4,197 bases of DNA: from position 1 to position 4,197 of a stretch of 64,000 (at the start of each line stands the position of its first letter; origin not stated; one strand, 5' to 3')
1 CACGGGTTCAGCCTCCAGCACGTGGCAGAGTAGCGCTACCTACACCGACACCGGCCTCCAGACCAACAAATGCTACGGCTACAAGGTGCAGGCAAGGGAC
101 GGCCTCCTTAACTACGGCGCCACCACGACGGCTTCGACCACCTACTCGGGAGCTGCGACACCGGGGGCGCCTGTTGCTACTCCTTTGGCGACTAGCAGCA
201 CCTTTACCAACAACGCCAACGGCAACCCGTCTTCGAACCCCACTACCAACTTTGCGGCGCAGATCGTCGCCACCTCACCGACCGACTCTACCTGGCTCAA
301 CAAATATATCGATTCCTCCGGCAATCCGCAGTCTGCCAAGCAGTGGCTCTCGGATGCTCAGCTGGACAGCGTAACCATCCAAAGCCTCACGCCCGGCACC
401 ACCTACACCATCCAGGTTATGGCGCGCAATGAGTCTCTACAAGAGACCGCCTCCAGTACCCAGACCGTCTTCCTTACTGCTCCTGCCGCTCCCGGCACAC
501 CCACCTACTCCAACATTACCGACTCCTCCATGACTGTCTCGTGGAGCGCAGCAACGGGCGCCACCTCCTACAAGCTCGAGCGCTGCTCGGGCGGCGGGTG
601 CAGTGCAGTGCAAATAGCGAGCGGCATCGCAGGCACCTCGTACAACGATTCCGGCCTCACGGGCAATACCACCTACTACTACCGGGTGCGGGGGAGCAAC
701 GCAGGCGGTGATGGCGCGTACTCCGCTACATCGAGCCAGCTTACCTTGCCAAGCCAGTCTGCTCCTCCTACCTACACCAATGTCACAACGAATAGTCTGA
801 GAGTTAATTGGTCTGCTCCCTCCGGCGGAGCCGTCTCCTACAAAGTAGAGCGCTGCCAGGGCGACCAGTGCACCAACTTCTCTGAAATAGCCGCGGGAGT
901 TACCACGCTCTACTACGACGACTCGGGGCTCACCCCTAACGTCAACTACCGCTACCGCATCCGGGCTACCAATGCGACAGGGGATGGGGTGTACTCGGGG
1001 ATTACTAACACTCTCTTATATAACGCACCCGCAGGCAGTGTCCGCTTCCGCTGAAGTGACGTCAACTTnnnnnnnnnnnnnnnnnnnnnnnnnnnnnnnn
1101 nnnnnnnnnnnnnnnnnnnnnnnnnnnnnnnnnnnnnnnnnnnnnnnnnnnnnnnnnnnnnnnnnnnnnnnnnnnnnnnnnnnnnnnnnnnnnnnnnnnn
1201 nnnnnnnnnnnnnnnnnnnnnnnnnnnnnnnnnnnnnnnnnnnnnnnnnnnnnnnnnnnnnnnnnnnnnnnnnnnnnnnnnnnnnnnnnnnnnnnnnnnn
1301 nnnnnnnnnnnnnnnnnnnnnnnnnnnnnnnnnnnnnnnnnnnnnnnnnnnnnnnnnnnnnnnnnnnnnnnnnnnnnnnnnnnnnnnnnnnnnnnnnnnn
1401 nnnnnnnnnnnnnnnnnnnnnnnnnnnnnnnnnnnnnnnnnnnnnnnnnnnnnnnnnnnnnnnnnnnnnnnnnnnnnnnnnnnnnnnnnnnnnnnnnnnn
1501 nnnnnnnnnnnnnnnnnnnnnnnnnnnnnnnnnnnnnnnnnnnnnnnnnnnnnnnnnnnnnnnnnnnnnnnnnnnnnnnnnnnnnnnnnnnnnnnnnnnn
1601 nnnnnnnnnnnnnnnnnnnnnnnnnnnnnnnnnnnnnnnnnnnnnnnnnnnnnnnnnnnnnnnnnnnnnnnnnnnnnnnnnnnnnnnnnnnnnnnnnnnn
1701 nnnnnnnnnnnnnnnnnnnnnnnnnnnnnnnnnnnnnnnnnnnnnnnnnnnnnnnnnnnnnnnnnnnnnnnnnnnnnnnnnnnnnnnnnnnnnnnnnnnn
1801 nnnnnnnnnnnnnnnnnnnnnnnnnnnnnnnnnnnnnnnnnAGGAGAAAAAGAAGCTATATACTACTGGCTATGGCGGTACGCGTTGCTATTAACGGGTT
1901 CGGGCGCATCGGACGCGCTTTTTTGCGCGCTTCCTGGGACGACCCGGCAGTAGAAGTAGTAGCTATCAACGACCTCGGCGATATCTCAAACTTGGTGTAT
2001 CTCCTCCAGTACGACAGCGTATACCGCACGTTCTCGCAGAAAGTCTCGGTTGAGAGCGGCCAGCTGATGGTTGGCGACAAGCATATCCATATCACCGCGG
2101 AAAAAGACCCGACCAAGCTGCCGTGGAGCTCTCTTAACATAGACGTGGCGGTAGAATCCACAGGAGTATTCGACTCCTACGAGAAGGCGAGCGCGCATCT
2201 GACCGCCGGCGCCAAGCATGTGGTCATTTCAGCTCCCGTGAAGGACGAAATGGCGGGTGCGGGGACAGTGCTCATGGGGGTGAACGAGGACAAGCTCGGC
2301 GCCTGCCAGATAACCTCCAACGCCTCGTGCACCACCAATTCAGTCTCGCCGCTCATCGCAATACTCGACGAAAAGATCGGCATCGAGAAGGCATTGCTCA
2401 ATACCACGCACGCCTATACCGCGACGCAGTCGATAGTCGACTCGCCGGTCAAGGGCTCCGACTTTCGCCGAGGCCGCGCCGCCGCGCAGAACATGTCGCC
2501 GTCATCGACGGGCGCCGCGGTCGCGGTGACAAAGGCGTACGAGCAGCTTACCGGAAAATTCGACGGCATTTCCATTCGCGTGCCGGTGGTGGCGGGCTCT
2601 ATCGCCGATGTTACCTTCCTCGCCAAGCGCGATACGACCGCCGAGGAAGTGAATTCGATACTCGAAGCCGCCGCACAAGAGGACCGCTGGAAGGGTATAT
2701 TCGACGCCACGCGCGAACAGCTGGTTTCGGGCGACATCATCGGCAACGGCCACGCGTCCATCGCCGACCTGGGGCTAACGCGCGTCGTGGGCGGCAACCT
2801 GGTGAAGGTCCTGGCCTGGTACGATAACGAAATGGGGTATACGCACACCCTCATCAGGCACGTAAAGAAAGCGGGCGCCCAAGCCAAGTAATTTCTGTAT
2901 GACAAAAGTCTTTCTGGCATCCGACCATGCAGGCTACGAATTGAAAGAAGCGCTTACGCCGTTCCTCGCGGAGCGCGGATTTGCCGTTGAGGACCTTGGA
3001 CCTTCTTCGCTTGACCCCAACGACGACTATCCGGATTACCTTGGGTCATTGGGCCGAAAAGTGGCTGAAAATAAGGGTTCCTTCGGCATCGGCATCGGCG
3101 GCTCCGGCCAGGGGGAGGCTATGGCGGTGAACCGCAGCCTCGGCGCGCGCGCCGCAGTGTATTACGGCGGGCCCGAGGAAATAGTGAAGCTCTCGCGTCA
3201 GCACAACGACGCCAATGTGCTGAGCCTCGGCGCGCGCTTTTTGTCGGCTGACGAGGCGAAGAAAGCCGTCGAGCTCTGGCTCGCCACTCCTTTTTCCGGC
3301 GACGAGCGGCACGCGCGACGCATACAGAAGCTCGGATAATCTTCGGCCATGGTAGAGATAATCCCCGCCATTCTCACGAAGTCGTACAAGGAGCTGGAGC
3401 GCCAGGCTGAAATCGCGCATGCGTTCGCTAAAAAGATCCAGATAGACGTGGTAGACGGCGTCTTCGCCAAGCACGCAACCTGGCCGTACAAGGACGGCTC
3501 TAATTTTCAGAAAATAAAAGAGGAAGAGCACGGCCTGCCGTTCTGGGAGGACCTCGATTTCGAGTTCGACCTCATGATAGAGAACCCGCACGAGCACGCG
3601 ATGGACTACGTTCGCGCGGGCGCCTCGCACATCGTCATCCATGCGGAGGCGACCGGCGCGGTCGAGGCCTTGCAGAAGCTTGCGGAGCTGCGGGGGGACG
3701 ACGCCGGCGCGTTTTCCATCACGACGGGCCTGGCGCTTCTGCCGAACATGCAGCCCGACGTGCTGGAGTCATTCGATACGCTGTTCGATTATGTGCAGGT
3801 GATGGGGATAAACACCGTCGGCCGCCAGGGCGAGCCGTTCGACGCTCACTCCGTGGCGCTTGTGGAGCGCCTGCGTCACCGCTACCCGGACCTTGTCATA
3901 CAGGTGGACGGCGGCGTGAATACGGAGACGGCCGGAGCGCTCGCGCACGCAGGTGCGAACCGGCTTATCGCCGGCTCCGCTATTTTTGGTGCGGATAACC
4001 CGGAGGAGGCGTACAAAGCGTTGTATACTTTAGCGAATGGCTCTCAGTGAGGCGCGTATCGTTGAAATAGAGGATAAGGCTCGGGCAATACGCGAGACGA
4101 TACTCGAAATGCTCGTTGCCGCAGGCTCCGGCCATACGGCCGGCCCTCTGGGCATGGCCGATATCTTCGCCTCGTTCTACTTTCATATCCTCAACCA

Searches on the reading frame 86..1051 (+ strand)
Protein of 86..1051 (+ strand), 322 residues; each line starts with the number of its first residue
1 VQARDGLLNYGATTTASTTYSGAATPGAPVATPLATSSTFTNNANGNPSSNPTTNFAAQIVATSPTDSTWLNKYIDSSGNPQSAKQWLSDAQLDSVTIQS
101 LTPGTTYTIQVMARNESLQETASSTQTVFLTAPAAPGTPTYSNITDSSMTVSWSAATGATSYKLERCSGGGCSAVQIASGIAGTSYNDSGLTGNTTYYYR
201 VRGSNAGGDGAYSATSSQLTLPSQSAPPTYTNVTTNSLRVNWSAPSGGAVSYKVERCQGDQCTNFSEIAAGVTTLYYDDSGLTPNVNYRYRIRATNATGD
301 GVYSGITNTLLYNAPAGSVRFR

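Call 82: search_protein_families(library=pfam, proteins=[window:86-1051:+], max_evalue=0.0001)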
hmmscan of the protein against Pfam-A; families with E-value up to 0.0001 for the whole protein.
window:86-1051:+ (322 aa): 4 families
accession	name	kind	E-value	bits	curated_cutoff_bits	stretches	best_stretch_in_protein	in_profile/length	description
PF00041.27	fn3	-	1.5e-24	86.4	25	2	229-306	7-80/84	Fibronectin type III domain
PF16656.11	Pur_ac_phosph_N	-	1.4e-08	35.6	30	0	68-122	55-89/93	Purple acid Phosphatase, N-terminal domain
PF25059.1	FN3_DSCAM-DSCAML_C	-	8.8e-06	26.4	39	0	90-121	41-72/89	DSCAM/DSCAML C-terminal Fn3-like domain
PF25788.1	Ig_Rha78A_N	-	2.5e-05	24.9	27.4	0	60-132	40-102/105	Rha78A-like, N-terminal immunoglobulin domain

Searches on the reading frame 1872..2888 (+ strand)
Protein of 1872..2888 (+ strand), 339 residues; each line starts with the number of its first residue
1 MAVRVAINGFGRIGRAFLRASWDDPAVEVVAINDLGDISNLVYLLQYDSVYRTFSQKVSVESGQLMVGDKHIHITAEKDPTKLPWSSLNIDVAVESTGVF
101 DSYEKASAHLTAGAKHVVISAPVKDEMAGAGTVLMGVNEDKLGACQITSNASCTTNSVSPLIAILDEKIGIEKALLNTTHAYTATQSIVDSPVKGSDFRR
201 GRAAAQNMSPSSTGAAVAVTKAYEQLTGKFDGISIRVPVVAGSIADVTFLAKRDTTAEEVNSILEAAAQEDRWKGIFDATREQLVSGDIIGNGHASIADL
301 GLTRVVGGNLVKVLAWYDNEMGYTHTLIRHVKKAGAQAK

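Call 82: search_protein_families(library=pfam, proteins=[window:1872-2888:+], max_evalue=0.0001)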
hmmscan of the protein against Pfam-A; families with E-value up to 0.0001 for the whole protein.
window:1872-2888:+ (339 aa): 2 families
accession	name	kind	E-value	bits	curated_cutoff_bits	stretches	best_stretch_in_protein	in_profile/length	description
PF02800.25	Gp_dh_C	-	5.2e-49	166.3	24.4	1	159-317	2-158/158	Glyceraldehyde 3-phosphate dehydrogenase, C-terminal domain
PF00044.30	Gp_dh_N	-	1.2e-36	125.5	31.7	1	3-102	1-100/101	Glyceraldehyde 3-phosphate dehydrogenase, NAD binding domain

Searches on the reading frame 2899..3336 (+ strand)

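Call 54: search_protein_families(library=pfam, proteins=[window:2899-3336:+], max_evalue=0.001)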
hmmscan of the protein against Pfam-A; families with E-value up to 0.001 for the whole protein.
window:2899-3336:+ (146 aa): 1 family
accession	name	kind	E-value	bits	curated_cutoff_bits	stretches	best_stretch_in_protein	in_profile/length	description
PF02502.23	LacAB_rpiB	-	8.3e-41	139.6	24.7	1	4-145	1-138/138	Ribose/Galactose Isomerase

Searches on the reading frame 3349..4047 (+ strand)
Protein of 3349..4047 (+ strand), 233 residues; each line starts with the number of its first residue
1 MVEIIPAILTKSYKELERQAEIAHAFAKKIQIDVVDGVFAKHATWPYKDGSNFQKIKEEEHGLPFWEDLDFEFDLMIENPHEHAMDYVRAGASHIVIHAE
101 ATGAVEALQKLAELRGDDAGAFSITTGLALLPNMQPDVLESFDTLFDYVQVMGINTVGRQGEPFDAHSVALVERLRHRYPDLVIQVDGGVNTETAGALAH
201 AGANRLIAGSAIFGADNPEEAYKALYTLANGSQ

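Call 54: search_protein_families(library=pfam, proteins=[window:3349-4047:+], max_evalue=0.001)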
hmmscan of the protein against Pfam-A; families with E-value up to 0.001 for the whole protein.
window:3349-4047:+ (233 aa): 2 families
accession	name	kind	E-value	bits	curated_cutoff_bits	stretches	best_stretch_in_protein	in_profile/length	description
PF00834.25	Ribul_P_3_epim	-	5.5e-23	81.8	21.1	1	4-213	2-198/198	Ribulose-phosphate 3 epimerase family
PF00977.27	His_biosynth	-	0.00077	19.4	23.6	0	170-213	63-106/228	Histidine biosynthesis protein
